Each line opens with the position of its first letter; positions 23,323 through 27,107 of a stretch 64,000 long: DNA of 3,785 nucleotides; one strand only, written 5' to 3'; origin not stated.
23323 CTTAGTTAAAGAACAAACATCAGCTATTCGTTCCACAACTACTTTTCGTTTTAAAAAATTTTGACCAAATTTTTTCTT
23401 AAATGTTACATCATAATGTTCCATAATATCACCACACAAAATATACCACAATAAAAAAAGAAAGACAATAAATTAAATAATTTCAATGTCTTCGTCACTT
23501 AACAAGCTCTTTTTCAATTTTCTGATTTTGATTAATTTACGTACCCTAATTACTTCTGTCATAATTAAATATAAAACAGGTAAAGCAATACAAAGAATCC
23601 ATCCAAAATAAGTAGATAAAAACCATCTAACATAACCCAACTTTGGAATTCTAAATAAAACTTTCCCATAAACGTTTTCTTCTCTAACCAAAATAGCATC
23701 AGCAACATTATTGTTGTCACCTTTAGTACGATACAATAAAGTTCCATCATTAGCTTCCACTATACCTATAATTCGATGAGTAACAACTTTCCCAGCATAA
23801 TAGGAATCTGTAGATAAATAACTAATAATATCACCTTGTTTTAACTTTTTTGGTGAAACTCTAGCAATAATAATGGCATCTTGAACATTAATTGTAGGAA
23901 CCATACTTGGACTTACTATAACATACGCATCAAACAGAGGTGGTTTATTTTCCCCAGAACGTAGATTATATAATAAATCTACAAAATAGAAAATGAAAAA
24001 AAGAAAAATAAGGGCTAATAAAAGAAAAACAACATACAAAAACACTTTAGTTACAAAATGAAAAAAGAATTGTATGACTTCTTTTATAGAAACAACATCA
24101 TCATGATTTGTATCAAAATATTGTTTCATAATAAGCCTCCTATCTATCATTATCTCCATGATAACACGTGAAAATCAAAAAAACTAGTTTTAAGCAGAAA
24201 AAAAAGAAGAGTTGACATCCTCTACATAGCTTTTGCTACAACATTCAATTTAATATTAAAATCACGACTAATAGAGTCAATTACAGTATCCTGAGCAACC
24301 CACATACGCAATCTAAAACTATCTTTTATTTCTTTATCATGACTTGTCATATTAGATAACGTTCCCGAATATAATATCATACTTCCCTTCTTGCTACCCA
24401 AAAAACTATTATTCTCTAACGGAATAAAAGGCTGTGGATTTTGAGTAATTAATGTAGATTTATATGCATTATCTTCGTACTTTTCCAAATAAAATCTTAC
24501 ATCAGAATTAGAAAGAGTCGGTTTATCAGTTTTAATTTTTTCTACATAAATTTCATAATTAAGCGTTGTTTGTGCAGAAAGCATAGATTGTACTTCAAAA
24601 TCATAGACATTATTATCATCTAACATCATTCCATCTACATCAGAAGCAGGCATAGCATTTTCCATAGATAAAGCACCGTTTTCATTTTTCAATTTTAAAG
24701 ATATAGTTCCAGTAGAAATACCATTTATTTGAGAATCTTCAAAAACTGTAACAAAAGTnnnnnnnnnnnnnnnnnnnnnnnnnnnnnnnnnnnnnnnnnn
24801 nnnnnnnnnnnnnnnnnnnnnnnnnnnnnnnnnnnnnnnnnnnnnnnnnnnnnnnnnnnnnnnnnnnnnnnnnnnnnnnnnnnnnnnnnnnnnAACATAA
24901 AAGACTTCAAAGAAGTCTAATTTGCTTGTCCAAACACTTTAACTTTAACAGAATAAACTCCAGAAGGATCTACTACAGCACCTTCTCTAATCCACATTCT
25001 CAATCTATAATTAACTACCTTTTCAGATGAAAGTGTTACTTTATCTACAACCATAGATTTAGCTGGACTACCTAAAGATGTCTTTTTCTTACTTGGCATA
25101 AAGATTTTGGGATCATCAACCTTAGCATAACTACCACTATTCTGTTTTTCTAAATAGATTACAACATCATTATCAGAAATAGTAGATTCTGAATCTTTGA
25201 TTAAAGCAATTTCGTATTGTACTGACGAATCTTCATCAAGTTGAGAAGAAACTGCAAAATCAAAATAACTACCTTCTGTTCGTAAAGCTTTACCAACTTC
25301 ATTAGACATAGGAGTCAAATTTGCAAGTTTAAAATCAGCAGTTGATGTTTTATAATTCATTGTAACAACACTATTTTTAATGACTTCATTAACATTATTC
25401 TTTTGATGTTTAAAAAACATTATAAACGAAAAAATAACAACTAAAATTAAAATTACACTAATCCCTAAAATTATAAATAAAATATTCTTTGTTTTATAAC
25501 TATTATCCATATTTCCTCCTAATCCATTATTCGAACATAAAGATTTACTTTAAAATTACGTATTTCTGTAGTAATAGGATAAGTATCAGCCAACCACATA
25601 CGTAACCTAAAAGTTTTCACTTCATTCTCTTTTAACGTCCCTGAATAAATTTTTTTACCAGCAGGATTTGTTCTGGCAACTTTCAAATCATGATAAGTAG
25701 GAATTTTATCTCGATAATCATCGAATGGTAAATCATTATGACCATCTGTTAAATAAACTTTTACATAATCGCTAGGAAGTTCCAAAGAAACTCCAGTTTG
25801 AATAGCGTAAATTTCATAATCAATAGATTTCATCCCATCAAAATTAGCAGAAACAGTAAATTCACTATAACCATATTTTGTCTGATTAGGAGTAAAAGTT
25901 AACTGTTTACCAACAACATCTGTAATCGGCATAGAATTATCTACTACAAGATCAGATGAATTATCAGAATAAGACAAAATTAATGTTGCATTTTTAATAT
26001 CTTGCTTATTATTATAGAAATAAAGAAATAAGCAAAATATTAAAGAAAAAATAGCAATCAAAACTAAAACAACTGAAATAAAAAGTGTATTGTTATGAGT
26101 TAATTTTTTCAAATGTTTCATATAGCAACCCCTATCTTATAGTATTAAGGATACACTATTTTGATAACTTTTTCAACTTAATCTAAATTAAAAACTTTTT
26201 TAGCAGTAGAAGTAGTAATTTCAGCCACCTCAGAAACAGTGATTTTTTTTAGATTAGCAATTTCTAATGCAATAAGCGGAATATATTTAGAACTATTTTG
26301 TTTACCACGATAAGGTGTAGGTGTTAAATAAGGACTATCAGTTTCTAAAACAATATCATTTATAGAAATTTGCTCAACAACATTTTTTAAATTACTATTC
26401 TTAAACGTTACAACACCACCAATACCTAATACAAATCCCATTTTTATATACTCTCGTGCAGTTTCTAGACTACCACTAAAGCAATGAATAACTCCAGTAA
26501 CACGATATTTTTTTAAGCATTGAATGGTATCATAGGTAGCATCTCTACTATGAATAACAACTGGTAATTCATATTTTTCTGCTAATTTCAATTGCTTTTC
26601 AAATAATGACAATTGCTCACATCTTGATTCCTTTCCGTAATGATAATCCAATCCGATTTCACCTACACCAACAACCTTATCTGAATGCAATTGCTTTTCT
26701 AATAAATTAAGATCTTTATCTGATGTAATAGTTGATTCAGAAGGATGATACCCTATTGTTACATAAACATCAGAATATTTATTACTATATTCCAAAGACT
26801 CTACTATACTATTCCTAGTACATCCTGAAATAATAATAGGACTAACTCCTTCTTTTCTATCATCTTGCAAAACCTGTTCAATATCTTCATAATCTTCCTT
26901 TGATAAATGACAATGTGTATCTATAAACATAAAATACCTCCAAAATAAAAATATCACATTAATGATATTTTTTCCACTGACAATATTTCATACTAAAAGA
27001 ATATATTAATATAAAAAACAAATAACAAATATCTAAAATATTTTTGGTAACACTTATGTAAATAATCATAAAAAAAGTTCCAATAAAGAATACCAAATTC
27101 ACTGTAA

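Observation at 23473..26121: SipW-type signal peptidase plus three tandem TasA/camelysin-like paralogs embedded in the tatD-ksgA housekeeping operon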

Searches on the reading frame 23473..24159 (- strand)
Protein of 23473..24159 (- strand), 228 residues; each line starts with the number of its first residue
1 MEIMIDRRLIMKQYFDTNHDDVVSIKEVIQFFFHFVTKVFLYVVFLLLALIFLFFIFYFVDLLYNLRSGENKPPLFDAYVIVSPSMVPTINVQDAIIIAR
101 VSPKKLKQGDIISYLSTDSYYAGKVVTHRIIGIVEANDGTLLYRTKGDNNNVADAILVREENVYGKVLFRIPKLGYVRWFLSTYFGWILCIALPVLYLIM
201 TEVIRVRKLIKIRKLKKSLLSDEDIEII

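Call 3: search_protein_families(library=pfam, proteins=[window:23473-24159:-], max_evalue=1)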
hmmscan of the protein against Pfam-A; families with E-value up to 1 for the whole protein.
window:23473-24159:- (228 aa): 3 families
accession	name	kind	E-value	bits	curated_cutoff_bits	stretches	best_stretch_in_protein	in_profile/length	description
PF07947.19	YhhN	-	0.0041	17.3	25.6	1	152-201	39-94/182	YhhN family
PF10502.14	Peptidase_S26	-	0.01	16.3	22.9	1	75-132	22-79/168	Signal peptidase, peptidase S26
PF06936.16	Selenoprotein_S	-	0.44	10.8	29.8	0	177-221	29-72/192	Selenoprotein S (SelS)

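Call 4: search_protein_families(library=ncbifam, proteins=[window:23473-24159:-], max_evalue=1)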
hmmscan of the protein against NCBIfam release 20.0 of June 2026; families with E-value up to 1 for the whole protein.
window:23473-24159:- (228 aa): 3 families
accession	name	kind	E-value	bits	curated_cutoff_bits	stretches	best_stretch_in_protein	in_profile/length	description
TIGR02228.1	sigpep_I_arch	equivalog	3.3e-29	101.8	51.85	1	51-204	8-156/158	signal peptidase I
NF046067.1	SigPepSipWBacil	equivalog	1.6e-24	86.6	190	1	49-217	10-177/189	signal peptidase I SipW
TIGR02227.1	sigpep_I_bact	equivalog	0.00021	21.2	47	1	75-133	19-77/162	signal peptidase I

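Call 89: search_solved_structures(query=window:23473-24129:-, max_evalue=0.01, show_alignments=1)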
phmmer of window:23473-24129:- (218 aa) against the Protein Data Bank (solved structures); distinct sequences matched with E-value up to 0.01: 3.
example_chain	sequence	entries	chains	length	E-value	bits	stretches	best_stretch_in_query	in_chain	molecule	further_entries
7p2q_A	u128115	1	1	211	1.6e-05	28.2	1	68-178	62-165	Signal peptidase complex catalytic subunit SEC11C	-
7p2p_A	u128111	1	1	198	0.00053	23.2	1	69-174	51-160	Signal peptidase complex catalytic subunit SEC11A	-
9rjb_A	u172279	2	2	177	0.001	22.3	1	69-174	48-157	Signal peptidase complex catalytic subunit SEC11A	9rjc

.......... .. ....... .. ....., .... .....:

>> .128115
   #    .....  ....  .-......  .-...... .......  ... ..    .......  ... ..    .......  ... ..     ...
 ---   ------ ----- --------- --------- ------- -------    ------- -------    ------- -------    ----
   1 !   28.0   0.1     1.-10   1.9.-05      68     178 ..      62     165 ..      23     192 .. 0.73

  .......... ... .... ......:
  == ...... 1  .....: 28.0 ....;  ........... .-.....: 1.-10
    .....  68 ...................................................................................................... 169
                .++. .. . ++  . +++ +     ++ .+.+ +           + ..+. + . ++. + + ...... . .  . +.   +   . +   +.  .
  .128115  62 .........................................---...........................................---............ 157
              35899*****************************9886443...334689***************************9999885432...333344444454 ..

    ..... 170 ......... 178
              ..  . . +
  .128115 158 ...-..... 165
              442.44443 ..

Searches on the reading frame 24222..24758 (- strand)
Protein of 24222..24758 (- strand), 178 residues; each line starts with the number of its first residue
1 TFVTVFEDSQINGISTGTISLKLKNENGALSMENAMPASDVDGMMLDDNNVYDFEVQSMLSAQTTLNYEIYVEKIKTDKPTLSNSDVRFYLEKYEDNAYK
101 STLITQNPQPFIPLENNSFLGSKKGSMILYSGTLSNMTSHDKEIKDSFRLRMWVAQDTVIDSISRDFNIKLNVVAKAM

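Call 58: predict_structure(alignment_id=A6)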
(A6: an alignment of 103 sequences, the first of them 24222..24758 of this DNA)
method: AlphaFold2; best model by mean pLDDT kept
length: 178 residues; sequences in the alignment: 103
mean_pLDDT: 90.0   pTM: 0.85
mean pLDDT of the five models: 90.0, 89.6, 89.3, 88.9, 88.5
residues with pLDDT >= 90: 142; 70-90: 20; 50-70: 4; < 50: 12
segments of 3 or more residues with pLDDT < 50: 1-3, 5-13
pLDDT, mean of each block of 10 residues (from residue 1): 44 64 79 93 94 95 95 95 97 98 95 97 97 96 97 97 94 93
secondary structure, 60 per line:
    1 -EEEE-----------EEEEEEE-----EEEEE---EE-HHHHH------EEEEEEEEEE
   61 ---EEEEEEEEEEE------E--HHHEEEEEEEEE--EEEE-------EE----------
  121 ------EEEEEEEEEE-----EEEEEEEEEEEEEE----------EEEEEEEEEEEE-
elements in order: E2-5 E17-23 E29-33 H40-44 E51-60 E64-74 E87-95 E98-101 E127-136 E142-155 E166-177

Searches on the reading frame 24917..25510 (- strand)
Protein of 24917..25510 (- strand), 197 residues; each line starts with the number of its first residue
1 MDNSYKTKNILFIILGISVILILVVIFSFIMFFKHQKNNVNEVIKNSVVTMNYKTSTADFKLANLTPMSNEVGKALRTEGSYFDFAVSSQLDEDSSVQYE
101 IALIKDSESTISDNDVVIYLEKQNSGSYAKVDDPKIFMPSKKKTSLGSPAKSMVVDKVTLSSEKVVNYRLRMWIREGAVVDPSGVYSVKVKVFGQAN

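Call 3: search_protein_families(library=pfam, proteins=[window:24917-25510:-], max_evalue=1)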
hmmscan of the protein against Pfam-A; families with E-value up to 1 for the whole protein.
window:24917-25510:- (197 aa): 3 families
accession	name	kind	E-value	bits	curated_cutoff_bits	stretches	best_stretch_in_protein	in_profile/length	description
PF17870.6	Insulin_TMD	-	0.029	14.9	33.4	1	2-35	6-41/47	Insulin receptor trans-membrane segment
PF05344.16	DUF746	-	0.032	14.7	26.9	1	161-194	24-57/64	Domain of Unknown Function (DUF746)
PF02203.21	TarH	-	0.14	12.4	25.2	1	9-49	9-50/177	Tar ligand binding domain homologue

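Call 4: search_protein_families(library=ncbifam, proteins=[window:24917-25510:-], max_evalue=1)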
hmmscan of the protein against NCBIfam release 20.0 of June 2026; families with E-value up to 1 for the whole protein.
window:24917-25510:- (197 aa): 3 families
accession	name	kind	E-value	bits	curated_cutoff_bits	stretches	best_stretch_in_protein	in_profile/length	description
NF046005.2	near_gluc_PtsG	equivalog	0.0054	17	45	1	7-43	2-41/85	MPN207a family PTS transporter accessory protein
NF033863.1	immun_TipC_fam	subfamily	0.034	14.3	30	1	14-100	3-87/198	TipC family immunity protein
NF045743.1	MPN214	equivalog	0.32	10.9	250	1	13-51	17-54/138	MPN214 family protein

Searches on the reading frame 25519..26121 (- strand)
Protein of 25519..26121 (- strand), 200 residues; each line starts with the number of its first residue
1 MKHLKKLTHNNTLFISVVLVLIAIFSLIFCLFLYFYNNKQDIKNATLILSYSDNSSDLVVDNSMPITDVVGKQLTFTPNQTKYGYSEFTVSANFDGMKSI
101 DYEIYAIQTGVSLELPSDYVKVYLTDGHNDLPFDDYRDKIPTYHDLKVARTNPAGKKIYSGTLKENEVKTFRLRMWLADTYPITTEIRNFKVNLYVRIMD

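Call 3: search_protein_families(library=pfam, proteins=[window:25519-26121:-], max_evalue=1)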
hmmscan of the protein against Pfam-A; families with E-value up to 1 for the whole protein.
window:25519-26121:- (200 aa): 4 families
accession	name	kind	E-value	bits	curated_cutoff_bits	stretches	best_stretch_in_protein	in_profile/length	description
PF01545.26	Cation_efflux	-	0.026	14.7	26.6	1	5-59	91-148/198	Cation efflux family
PF15168.11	TRIQK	-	0.048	14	27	1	16-38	50-72/79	Triple QxxK/R motif-containing protein family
PF01692.24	Paramyxo_C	-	0.077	13.3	27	1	156-191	103-138/202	Paramyxovirus non-structural protein C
PF15957.10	Comm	-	0.094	13.4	27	1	11-47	8-44/110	Commissureless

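Call 4: search_protein_families(library=ncbifam, proteins=[window:25519-26121:-], max_evalue=1)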
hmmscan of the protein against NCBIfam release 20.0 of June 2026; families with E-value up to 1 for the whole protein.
window:25519-26121:- (200 aa): 1 family
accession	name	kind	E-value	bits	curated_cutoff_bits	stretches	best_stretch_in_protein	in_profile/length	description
NF042931.1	SAG1386_EF1546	equivalog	0.096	12.8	80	1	7-56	23-70/158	SAG1386/EF1546 family surface-associated protein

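Call 12: find_homologous_proteins(query=window:25519-26121:-, max_evalue=0.001)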
Query window:25519-26121:- (200 aa): 39 proteins with E <= 0.001 among 94 candidates.
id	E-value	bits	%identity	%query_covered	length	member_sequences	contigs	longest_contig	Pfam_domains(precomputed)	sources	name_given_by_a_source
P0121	2.3e-126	437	99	100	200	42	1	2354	-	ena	-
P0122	1.6e-110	385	87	100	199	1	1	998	-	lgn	-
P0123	4.3e-106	371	81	100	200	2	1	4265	-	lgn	-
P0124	1.6e-90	320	71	100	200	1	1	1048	-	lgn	-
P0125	1.3e-89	317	70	100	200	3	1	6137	-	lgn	-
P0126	3.5e-85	302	69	99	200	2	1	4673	-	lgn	-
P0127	4.3e-85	302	67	100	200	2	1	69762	-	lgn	-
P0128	1.6e-83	297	65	100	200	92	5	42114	-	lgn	-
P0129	4.9e-83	295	66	100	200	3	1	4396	-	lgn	-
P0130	7.1e-83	295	66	100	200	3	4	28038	-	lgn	-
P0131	2.7e-82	293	66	100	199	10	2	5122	-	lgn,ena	-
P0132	4.6e-82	292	63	100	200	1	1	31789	-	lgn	-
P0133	7.7e-82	292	64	100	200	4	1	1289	-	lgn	-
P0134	4.6e-76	273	62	100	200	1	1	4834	-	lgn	-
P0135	3.0e-75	270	61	99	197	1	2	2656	-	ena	-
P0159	1.5e-11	62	35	84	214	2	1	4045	-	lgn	-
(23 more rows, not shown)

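Call 54: find_encoding_contigs(protein=P0159, flank=8000, max_places=4)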
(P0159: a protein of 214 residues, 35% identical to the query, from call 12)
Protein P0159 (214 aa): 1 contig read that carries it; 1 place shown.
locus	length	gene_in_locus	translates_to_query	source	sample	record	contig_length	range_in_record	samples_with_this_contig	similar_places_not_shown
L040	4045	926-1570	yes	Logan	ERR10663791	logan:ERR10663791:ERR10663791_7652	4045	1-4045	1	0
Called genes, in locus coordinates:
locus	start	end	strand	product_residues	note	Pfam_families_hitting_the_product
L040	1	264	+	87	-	?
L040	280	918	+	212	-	-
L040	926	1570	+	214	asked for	-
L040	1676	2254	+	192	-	-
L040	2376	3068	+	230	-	-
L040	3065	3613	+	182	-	-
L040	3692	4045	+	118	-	?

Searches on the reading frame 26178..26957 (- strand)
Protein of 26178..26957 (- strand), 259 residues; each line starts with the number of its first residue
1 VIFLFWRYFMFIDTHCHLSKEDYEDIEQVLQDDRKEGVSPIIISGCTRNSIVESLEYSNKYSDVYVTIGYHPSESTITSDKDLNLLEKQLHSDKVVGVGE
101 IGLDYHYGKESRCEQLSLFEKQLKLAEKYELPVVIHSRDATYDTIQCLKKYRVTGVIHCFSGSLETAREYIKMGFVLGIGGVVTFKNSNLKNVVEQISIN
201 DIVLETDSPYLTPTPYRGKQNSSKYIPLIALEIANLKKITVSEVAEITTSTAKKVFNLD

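Call 80: search_protein_families(library=pfam, proteins=[window:26178-26957:-], max_evalue=0.001)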
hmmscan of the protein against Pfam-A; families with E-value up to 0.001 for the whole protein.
window:26178-26957:- (259 aa): 1 family
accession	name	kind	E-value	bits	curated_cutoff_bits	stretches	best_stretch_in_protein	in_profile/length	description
PF01026.27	TatD_DNase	-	1.8e-77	260.6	27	1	12-257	1-253/253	TatD related DNase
